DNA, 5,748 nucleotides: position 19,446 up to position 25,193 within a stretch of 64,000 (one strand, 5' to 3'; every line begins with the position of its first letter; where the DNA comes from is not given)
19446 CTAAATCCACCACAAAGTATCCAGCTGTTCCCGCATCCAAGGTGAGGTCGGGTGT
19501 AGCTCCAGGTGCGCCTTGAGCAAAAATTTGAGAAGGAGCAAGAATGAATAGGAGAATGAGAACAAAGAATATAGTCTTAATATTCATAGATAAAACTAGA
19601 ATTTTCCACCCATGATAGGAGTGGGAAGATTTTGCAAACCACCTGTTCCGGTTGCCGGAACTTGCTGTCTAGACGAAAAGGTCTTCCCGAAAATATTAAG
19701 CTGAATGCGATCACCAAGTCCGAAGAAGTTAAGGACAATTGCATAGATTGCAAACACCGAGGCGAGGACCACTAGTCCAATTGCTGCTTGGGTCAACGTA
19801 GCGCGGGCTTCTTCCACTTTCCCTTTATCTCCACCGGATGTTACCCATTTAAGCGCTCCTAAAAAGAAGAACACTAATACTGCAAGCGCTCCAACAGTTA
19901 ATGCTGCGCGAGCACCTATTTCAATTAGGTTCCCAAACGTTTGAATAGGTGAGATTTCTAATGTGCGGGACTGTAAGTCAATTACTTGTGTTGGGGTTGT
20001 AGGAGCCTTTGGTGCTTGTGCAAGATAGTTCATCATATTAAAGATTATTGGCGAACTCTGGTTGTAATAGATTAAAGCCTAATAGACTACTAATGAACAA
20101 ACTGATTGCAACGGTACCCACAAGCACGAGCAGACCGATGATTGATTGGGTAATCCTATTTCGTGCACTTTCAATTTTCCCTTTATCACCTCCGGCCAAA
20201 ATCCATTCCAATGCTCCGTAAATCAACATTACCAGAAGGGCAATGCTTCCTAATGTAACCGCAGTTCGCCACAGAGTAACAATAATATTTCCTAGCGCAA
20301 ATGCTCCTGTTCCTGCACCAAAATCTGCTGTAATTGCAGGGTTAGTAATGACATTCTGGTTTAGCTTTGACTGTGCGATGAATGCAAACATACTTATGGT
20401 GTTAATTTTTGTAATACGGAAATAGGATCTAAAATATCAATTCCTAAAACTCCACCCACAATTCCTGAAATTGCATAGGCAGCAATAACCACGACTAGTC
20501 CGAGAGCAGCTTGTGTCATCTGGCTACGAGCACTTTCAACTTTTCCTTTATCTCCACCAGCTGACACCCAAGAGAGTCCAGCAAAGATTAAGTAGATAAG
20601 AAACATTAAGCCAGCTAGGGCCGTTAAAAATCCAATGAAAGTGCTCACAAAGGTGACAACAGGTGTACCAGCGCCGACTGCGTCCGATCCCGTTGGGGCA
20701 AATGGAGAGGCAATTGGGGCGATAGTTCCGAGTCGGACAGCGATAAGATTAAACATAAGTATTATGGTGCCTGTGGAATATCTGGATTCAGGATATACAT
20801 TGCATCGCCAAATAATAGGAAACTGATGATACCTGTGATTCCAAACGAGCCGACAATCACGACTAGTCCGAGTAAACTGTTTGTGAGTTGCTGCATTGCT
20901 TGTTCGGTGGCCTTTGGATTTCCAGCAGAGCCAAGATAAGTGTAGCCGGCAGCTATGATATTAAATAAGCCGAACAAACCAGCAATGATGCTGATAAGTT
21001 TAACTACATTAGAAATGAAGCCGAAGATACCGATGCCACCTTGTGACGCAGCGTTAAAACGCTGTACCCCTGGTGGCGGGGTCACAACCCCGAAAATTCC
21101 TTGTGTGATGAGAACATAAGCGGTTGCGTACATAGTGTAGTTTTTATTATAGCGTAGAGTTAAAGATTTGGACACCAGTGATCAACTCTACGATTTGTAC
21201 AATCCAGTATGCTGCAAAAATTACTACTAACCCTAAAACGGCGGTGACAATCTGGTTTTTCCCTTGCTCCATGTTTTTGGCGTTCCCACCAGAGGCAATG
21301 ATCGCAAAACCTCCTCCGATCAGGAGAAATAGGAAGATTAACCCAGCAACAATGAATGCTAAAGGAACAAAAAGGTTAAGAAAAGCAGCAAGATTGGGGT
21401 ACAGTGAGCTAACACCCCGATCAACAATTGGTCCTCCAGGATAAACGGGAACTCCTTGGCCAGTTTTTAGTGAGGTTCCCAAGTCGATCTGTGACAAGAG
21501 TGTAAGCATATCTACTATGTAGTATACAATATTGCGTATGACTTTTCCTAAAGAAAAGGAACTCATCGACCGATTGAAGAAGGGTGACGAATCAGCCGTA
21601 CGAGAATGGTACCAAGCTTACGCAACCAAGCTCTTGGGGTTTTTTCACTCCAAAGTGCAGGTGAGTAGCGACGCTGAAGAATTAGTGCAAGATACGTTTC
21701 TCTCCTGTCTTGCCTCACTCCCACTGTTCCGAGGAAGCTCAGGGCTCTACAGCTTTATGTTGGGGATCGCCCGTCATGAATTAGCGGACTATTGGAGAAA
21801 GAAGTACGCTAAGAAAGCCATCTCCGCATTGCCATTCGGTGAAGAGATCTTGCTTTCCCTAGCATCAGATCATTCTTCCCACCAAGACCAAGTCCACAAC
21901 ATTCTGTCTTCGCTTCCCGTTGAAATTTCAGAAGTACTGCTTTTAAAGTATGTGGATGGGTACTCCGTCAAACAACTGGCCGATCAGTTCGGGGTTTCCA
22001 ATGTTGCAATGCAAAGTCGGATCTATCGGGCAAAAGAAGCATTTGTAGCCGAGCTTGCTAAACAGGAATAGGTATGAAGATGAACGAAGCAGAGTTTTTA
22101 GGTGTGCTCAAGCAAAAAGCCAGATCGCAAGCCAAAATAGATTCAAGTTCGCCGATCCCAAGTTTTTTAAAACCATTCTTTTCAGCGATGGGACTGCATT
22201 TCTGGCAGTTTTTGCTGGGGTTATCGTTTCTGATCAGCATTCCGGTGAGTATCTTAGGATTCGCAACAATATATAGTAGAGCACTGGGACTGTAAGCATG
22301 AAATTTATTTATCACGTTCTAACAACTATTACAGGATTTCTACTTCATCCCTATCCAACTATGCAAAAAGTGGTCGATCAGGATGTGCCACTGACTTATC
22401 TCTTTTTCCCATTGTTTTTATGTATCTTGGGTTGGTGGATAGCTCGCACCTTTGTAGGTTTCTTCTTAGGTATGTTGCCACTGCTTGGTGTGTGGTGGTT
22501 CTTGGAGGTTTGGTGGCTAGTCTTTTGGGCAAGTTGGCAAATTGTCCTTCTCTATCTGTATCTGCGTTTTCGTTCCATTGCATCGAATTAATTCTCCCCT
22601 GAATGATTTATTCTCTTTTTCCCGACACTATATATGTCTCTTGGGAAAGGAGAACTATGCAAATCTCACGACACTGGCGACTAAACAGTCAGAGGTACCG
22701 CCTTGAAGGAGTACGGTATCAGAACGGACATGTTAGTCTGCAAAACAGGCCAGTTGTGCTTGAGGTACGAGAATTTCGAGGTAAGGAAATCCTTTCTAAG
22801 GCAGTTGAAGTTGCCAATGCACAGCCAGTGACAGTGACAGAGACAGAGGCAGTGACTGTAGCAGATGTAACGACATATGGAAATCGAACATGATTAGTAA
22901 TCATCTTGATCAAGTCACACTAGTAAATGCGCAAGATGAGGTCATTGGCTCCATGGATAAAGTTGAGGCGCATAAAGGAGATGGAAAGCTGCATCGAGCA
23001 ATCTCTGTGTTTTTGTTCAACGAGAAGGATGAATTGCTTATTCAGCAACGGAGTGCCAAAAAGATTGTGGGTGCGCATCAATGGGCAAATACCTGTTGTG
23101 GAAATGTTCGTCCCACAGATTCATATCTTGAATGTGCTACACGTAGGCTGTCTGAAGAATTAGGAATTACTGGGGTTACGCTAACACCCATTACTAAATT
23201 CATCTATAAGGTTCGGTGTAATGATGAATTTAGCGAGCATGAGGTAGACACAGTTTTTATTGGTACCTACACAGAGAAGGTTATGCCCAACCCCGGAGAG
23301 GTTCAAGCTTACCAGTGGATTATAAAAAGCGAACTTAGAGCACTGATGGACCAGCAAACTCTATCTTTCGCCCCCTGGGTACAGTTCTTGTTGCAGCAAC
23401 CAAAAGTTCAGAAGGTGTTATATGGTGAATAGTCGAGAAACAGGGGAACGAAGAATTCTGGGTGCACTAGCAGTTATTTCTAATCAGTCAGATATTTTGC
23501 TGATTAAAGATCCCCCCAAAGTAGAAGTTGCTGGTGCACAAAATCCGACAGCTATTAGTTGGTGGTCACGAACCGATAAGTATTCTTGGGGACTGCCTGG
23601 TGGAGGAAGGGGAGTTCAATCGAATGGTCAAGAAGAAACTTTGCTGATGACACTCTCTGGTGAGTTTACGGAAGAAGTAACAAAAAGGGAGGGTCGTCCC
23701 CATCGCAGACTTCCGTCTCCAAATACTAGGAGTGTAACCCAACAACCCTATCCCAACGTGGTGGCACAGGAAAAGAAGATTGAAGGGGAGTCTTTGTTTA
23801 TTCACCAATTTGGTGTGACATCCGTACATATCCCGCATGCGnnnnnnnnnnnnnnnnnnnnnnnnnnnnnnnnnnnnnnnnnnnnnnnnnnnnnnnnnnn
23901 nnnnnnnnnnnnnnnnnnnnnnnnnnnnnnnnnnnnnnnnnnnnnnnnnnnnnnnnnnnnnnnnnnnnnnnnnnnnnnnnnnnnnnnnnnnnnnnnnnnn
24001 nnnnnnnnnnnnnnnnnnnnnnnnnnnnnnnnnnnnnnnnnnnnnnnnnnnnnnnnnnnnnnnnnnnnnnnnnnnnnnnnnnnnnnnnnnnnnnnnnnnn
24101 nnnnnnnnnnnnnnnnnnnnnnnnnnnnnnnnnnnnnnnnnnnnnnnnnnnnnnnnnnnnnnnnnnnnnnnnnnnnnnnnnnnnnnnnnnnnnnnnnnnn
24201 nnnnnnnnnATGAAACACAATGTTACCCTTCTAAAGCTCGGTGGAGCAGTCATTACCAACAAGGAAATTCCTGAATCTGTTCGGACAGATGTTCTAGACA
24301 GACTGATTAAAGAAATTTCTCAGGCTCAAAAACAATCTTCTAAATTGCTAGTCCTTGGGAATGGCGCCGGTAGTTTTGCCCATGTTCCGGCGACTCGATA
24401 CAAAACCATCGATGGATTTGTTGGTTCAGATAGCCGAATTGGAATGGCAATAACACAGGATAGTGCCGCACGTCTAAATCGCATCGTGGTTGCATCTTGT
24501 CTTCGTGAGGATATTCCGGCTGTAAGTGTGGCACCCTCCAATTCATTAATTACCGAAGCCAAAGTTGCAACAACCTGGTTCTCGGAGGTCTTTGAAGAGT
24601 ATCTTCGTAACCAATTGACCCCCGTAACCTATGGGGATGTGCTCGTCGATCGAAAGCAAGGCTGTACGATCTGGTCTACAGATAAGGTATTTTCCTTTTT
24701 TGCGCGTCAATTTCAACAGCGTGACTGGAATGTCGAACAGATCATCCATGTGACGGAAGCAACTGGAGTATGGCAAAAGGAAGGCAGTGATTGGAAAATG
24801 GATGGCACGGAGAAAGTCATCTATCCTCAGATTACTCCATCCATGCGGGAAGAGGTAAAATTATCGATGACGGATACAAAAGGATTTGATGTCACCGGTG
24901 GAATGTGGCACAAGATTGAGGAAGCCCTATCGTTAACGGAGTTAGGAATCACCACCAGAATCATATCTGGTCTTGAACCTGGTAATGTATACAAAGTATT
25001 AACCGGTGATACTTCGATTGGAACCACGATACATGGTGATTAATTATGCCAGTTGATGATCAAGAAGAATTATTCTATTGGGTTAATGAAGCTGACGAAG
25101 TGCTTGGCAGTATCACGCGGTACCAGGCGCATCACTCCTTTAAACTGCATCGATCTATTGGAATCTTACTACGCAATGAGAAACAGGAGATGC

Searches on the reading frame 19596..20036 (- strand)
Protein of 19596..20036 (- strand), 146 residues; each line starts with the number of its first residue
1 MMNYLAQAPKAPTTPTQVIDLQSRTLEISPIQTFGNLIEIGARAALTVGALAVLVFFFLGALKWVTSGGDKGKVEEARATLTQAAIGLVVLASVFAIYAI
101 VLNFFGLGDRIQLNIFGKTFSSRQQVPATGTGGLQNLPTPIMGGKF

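Call 4: search_protein_families(library=pfam, proteins=[window:19596-20036:-], max_evalue=0.01)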
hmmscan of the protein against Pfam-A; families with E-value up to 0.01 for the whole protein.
window:19596-20036:- (146 aa): 1 family
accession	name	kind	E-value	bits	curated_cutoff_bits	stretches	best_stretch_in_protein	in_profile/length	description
PF18895.5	T4SS_pilin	-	2.5e-06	27.9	26.6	1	48-95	20-65/71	Type IV secretion system pilin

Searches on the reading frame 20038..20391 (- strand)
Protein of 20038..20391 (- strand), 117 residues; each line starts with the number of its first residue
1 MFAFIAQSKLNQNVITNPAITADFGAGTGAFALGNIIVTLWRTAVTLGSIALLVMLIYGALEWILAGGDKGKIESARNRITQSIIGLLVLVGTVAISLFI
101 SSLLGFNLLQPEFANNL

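Call 96: search_protein_families(library=pfam, proteins=[window:20038-20391:-], max_evalue=0.05)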
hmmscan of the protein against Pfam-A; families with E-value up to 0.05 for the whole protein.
window:20038-20391:- (117 aa): 2 families
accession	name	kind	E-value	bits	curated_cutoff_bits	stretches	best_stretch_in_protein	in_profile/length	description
PF18895.5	T4SS_pilin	-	1.1e-05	25.9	26.6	1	43-91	15-62/71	Type IV secretion system pilin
PF16943.10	T4SS_CagC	-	0.0054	17.3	27.9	1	42-100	8-66/119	Cag pathogenicity island, type IV secretory system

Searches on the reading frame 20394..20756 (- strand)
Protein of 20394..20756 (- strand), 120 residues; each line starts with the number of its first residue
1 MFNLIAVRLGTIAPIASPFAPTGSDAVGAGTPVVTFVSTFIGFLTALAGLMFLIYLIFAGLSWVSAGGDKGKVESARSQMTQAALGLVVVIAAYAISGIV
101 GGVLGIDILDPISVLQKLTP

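Call 96: search_protein_families(library=pfam, proteins=[window:20394-20756:-], max_evalue=0.05)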
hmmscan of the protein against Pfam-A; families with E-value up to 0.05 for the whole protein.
window:20394-20756:- (120 aa): 1 family
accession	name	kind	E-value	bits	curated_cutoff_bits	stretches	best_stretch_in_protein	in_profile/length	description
PF18895.5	T4SS_pilin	-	5.4e-07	30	26.6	1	31-100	3-71/71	Type IV secretion system pilin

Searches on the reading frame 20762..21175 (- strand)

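Call 96: search_protein_families(library=pfam, proteins=[window:20762-21175:-], max_evalue=0.05)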
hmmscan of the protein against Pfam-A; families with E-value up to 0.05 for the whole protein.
window:20762-21175:- (137 aa): 1 family
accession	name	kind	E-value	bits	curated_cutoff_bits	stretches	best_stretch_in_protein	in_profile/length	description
PF18895.5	T4SS_pilin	-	8.1e-08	32.7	26.6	1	50-116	5-70/71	Type IV secretion system pilin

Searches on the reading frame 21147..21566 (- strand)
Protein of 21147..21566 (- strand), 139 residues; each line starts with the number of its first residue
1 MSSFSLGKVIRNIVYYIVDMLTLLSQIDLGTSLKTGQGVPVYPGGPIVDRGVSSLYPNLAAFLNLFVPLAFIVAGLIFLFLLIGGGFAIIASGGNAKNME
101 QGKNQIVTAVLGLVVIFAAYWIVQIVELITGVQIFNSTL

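Call 96: search_protein_families(library=pfam, proteins=[window:21147-21566:-], max_evalue=0.05)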
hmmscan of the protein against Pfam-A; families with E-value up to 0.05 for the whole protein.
window:21147-21566:- (139 aa): 2 families
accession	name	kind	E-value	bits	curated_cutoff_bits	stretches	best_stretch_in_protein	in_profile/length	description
PF18895.5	T4SS_pilin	-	2.4e-07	31.1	26.6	1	64-125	11-70/71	Type IV secretion system pilin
PF06195.18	DUF996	-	0.0025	18.4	31.3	1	59-136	23-99/138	Protein of unknown function (DUF996)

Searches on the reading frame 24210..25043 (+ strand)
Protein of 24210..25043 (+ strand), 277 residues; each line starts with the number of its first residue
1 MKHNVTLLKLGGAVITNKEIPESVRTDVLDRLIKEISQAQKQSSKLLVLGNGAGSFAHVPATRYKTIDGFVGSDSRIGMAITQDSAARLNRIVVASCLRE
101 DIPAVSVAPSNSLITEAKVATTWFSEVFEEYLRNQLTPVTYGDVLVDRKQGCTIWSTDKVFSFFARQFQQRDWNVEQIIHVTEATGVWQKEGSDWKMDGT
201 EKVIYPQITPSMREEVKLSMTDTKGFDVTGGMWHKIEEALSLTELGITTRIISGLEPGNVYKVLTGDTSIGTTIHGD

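Call 22: search_protein_families(library=pfam, proteins=[window:24210-25043:+], max_evalue=0.001)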
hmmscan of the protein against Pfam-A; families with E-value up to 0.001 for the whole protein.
window:24210-25043:+ (277 aa): 1 family
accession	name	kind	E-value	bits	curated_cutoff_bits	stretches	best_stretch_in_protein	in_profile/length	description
PF00696.33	AA_kinase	-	2e-20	74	24.9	1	5-253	2-234/234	Amino acid kinase family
